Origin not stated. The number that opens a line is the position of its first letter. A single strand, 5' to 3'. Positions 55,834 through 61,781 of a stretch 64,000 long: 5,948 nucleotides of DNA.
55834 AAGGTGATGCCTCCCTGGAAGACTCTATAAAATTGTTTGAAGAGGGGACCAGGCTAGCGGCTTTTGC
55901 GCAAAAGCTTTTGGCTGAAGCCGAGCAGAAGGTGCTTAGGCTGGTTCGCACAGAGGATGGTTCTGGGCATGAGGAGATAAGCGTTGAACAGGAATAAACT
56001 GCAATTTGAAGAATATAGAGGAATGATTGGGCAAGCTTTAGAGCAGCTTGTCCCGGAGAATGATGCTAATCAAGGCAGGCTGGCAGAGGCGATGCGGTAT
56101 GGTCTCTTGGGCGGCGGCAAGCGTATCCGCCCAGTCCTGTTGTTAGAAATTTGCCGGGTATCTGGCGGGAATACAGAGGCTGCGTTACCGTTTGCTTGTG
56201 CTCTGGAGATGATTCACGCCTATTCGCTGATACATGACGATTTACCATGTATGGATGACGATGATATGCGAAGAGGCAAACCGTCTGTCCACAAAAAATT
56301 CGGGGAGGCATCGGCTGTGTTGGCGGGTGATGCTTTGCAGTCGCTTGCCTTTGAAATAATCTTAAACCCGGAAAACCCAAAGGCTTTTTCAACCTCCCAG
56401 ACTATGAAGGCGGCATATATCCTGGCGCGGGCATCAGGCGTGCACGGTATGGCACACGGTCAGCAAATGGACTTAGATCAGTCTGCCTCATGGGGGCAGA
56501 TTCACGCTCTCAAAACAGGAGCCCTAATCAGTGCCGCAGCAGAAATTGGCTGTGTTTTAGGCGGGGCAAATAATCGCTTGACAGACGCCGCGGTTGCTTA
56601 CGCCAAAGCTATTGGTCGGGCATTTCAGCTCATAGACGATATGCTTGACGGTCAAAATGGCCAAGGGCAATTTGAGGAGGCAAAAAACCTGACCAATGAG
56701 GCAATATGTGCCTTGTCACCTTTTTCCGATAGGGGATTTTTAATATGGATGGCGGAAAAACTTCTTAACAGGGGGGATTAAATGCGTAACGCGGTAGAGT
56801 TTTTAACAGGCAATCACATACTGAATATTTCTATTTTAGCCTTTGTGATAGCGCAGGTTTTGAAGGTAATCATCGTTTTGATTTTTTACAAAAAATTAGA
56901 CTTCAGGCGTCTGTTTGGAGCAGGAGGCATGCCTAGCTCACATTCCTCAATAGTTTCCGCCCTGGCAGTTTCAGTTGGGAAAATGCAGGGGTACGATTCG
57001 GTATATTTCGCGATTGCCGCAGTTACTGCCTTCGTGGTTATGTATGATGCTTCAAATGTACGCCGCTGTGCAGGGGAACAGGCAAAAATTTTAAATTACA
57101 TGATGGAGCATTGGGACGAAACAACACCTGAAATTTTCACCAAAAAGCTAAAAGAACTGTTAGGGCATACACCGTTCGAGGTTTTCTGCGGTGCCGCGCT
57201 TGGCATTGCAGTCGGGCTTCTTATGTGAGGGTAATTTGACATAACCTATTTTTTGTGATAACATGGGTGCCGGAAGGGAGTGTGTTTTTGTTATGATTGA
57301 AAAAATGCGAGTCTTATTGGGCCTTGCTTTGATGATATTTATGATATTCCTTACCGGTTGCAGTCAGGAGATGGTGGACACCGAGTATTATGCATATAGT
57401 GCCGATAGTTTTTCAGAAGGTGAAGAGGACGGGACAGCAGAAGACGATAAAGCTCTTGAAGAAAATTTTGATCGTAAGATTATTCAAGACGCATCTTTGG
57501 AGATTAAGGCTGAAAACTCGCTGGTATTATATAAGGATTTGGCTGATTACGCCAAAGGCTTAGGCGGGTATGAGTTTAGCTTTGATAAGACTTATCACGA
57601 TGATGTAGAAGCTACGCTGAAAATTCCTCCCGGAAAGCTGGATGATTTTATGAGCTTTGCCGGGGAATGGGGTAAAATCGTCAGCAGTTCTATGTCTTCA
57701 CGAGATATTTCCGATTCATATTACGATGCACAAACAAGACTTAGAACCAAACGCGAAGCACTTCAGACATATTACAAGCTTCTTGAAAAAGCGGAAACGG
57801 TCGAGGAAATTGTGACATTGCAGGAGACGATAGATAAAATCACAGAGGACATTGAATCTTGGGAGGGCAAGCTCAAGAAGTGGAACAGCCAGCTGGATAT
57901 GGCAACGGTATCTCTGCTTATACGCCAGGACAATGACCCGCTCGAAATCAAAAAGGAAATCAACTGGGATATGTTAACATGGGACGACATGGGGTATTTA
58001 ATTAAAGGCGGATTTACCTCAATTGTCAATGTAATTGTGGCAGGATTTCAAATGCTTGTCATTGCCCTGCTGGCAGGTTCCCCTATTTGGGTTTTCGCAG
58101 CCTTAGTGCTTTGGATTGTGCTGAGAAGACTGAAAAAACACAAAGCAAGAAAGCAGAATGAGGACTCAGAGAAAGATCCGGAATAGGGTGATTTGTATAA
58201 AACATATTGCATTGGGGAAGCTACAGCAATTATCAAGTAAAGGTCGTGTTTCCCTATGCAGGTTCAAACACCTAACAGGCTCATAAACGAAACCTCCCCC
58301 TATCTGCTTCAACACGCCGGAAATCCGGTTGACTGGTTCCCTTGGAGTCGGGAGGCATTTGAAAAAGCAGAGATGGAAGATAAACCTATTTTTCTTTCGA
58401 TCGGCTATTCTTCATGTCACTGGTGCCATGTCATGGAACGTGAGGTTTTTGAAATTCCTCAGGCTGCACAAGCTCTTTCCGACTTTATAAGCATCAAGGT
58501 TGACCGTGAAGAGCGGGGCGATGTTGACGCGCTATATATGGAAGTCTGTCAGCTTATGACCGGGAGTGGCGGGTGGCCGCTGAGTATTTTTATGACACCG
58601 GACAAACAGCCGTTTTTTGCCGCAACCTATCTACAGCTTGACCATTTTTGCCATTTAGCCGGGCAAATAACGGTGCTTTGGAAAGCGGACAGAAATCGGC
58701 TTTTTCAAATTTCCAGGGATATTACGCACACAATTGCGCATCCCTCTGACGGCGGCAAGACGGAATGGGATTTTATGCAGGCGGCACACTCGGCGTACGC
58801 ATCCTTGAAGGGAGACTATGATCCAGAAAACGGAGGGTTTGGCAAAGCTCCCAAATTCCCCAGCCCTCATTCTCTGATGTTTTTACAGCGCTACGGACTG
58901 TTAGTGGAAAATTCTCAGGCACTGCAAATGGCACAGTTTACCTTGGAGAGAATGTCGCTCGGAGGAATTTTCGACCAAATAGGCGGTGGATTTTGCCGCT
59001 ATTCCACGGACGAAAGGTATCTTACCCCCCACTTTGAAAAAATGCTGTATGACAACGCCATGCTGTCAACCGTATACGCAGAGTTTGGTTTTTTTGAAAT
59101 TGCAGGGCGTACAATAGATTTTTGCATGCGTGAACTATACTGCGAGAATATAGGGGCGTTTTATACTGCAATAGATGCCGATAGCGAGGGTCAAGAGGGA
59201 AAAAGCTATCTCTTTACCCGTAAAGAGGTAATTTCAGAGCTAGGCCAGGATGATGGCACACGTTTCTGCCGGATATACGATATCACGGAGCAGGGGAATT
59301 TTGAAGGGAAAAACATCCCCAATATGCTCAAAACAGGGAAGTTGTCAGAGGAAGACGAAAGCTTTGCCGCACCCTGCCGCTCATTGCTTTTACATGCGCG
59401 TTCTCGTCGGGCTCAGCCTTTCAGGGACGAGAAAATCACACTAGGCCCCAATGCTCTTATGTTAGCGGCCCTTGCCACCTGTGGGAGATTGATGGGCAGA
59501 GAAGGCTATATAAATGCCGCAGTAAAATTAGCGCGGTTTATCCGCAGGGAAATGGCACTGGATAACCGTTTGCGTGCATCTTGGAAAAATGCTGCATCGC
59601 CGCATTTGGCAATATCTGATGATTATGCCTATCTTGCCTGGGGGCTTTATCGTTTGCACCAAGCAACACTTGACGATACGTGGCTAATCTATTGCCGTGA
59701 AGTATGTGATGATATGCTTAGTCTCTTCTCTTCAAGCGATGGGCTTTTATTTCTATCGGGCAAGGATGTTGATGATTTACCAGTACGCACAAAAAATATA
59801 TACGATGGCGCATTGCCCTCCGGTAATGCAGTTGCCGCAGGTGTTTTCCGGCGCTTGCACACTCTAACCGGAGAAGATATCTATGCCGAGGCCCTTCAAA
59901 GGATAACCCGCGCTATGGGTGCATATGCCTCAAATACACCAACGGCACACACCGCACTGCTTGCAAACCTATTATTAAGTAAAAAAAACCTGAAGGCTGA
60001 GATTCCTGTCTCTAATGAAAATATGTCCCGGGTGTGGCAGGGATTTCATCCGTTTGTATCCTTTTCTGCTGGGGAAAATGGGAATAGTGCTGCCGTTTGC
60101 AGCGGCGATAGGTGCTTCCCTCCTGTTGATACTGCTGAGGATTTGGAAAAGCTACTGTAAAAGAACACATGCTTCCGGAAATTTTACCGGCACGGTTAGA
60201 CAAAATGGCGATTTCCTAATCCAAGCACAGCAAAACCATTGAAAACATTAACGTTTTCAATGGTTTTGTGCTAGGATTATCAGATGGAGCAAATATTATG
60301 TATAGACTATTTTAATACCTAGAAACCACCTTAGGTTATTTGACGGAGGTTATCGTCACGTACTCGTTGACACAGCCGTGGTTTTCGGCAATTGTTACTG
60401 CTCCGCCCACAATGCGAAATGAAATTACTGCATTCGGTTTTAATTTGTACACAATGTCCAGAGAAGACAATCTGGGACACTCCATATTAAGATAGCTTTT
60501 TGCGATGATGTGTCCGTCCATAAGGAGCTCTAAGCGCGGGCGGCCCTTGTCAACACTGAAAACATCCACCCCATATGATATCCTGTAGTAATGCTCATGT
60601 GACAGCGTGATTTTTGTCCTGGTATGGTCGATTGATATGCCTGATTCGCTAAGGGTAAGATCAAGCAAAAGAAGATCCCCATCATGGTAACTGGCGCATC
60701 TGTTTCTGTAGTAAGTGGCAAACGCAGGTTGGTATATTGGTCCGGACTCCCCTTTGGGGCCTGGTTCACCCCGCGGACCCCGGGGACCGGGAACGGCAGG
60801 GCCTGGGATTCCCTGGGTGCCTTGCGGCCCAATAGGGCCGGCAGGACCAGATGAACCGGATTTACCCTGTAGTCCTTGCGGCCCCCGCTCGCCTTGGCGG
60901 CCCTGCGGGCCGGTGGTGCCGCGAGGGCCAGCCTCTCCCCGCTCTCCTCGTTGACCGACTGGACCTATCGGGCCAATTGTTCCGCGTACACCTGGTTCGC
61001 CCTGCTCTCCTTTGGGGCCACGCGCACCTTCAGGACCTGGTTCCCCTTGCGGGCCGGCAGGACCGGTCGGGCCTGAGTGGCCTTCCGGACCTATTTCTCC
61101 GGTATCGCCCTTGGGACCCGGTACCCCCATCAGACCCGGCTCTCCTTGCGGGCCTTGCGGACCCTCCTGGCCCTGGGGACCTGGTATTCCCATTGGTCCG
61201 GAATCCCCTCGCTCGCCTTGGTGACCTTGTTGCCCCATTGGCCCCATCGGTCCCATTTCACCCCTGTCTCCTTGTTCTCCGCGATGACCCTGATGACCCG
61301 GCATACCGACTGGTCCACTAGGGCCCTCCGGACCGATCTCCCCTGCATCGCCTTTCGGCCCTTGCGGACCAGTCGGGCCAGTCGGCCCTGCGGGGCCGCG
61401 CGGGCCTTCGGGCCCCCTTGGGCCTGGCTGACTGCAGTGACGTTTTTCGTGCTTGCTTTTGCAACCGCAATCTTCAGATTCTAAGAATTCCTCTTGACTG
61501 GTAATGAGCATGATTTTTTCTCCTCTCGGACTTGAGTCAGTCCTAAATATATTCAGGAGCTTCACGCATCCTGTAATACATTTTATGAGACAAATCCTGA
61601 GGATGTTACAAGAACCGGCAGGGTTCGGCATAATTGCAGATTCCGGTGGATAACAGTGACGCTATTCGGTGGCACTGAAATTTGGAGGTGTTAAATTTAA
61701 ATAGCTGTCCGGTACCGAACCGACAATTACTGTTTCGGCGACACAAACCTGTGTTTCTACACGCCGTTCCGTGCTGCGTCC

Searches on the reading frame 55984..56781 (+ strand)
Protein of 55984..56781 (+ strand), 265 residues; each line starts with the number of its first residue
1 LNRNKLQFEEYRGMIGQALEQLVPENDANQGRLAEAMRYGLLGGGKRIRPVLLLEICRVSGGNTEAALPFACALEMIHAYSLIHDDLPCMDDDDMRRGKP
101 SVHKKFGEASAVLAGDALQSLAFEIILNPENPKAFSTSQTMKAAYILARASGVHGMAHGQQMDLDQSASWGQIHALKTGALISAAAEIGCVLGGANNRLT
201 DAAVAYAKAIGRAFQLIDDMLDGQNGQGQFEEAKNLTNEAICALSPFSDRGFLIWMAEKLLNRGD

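Call 24: search_protein_families(library=pfam, proteins=[window:55984-56781:+], max_evalue=0.0001)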
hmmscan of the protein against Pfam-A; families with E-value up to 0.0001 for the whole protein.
window:55984-56781:+ (265 aa): 1 family
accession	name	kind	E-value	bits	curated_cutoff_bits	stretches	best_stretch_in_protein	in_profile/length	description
PF00348.22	polyprenyl_synt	-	1.9e-45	155.5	27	1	32-225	3-193/251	Polyprenyl synthetase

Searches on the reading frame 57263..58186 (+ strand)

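Call 24: search_protein_families(library=pfam, proteins=[window:57263-58186:+], max_evalue=0.0001)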
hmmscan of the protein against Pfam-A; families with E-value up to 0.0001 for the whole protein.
window:57263-58186:+ (307 aa): 1 family
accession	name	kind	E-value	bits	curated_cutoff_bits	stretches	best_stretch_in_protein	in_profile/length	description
PF14257.11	DUF4349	-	2.4e-39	135.3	27.7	1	71-288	1-213/213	Domain of unknown function (DUF4349)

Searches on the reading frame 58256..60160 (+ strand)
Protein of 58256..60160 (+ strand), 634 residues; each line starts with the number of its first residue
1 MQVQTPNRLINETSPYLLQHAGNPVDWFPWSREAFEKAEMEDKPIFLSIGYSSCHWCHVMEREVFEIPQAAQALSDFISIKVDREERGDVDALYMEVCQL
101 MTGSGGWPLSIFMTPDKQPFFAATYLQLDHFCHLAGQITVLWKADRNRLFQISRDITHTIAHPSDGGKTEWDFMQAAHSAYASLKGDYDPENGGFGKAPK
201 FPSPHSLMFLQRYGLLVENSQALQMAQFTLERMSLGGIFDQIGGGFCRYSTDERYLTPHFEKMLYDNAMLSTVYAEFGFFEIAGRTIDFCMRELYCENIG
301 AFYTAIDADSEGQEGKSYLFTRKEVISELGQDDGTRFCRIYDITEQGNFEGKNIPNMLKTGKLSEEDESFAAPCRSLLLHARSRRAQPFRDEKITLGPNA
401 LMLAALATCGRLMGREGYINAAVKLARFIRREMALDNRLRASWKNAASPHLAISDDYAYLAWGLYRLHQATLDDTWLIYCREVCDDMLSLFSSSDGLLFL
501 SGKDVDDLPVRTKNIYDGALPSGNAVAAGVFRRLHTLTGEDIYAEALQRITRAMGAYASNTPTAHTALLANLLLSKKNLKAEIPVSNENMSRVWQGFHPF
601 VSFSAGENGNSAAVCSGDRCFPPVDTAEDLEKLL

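Call 24: search_protein_families(library=pfam, proteins=[window:58256-60160:+], max_evalue=0.0001)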
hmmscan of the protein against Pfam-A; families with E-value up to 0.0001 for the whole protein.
window:58256-60160:+ (634 aa): 2 families
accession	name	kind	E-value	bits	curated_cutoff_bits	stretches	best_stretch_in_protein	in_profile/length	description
PF03190.21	Thioredox_DsbH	-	6.2e-62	208.8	27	1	7-160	2-162/163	Protein of unknown function, DUF255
PF13899.12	Thioredoxin_7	-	1.1e-08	35.5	27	1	26-89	1-65/83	Thioredoxin-like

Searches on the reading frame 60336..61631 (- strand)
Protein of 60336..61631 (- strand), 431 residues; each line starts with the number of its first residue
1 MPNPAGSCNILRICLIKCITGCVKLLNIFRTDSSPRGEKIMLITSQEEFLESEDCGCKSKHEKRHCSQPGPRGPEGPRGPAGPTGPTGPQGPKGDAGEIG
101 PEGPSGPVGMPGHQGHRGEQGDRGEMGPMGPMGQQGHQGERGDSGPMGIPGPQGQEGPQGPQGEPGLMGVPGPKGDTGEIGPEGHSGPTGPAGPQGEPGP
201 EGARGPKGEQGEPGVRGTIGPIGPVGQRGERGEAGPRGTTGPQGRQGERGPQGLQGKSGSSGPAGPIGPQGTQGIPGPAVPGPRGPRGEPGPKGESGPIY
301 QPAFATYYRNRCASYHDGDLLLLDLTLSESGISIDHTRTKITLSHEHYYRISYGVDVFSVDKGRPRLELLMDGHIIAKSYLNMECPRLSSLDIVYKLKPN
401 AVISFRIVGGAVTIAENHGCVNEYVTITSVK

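Call 24: search_protein_families(library=pfam, proteins=[window:60336-61631:-], max_evalue=0.0001)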
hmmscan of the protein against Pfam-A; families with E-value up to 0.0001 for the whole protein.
window:60336-61631:- (431 aa): 1 family
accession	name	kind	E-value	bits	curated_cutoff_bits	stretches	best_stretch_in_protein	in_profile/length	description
PF01391.23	Collagen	-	8e-37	125.3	27.2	1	70-128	1-59/60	Collagen triple helix repeat (20 copies)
